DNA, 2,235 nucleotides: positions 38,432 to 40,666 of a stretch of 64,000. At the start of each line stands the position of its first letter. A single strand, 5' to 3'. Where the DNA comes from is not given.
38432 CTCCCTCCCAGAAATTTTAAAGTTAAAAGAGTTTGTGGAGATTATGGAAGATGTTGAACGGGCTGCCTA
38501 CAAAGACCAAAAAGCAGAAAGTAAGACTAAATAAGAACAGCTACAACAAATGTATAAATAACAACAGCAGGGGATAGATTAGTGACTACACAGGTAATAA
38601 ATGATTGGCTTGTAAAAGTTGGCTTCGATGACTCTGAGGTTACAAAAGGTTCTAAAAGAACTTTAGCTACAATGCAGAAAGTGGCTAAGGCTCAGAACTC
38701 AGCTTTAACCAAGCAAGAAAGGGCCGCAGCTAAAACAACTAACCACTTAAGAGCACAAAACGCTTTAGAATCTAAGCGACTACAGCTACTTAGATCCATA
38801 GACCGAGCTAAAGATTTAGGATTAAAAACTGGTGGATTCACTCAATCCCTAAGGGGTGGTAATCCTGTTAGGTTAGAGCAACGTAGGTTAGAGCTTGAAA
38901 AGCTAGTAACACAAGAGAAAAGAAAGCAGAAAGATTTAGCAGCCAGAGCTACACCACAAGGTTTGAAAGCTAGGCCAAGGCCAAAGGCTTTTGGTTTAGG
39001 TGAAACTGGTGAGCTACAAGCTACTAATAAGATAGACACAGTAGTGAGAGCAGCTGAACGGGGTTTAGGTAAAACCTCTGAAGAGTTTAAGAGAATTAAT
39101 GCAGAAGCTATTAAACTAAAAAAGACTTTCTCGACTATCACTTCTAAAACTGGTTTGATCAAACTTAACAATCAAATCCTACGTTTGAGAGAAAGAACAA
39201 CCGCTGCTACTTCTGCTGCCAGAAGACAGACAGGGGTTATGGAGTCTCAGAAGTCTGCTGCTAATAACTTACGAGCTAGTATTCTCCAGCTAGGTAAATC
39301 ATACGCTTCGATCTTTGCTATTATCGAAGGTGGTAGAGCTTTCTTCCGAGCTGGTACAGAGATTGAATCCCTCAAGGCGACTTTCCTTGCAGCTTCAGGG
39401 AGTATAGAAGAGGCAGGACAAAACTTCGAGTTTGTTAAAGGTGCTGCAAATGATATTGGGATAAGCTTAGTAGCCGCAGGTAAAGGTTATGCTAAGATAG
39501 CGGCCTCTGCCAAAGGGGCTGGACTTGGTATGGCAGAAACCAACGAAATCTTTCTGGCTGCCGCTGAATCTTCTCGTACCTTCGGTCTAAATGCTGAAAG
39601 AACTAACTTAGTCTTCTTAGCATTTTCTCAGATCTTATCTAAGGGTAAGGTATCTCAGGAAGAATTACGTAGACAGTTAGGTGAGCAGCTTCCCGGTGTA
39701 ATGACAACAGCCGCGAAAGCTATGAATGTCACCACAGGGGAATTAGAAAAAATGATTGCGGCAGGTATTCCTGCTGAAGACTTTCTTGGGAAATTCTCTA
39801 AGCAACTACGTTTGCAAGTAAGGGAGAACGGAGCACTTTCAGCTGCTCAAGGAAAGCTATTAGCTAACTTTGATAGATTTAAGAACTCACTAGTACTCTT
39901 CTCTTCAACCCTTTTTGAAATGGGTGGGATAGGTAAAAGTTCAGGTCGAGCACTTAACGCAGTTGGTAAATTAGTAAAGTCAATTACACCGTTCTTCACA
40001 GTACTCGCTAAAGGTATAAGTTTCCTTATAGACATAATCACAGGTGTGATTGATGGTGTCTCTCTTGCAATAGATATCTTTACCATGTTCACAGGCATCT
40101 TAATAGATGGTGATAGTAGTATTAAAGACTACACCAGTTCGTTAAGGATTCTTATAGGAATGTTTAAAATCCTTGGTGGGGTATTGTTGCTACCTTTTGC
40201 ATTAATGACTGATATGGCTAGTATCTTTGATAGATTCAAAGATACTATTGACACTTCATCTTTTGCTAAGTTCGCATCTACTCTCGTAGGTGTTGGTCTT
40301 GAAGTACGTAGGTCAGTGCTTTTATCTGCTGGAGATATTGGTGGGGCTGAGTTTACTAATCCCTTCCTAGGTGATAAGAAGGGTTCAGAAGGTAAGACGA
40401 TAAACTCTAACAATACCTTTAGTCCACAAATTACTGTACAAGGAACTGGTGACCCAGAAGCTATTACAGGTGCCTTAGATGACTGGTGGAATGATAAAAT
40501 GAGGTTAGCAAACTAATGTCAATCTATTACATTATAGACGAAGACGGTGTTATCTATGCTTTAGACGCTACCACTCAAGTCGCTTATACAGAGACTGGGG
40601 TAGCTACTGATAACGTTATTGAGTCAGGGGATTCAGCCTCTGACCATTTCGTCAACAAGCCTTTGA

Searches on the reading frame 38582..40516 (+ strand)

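Call 71: search_protein_families(library=phrogs, proteins=[window:38582-40516:+], max_evalue=0.00001)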
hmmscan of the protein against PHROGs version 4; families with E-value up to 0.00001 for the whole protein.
window:38582-40516:+ (644 aa): 20 families
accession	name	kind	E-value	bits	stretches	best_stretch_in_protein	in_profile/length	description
phrog_2335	-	tail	1.1e-46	160.5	1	29-508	280-744/1536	tail length tape measure protein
phrog_9807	-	tail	3.6e-28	98.6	1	251-410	328-494/1972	tail length tape measure protein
phrog_25927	-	tail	2.4e-26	93.7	1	145-516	73-439/625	tail length tape measure protein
phrog_18891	-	tail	6.1e-24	85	1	33-412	81-425/1191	tail length tape measure protein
phrog_4036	-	tail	2.2e-22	80.6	1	230-567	237-572/749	tail length tape measure protein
phrog_5255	-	tail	7.2e-21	75.6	1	31-448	122-519/800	tail length tape measure protein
phrog_28779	-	tail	1e-19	71.6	1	184-493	154-459/677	tail length tape measure protein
phrog_7817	-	unknown function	3.5e-19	69.8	1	232-507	288-566/742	-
phrog_35923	-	tail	7.1e-18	65.8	1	31-354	43-343/347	tail length tape measure protein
phrog_9766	-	tail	4.9e-16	59.9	1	210-357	194-340/342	tail length tape measure protein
phrog_33615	-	unknown function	1.2e-15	57.3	1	280-473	310-498/1395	-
phrog_23370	-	tail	3.3e-15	57.3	1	24-324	126-414/448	tail length tape measure protein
phrog_20644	-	tail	3.9e-13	49.7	1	252-496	211-456/671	tail length tape measure protein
phrog_30206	-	tail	1.7e-11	44.8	1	219-341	499-619/628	tail length tape measure protein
phrog_339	-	tail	2.4e-10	40.3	1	197-395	22-213/1123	tail length tape measure protein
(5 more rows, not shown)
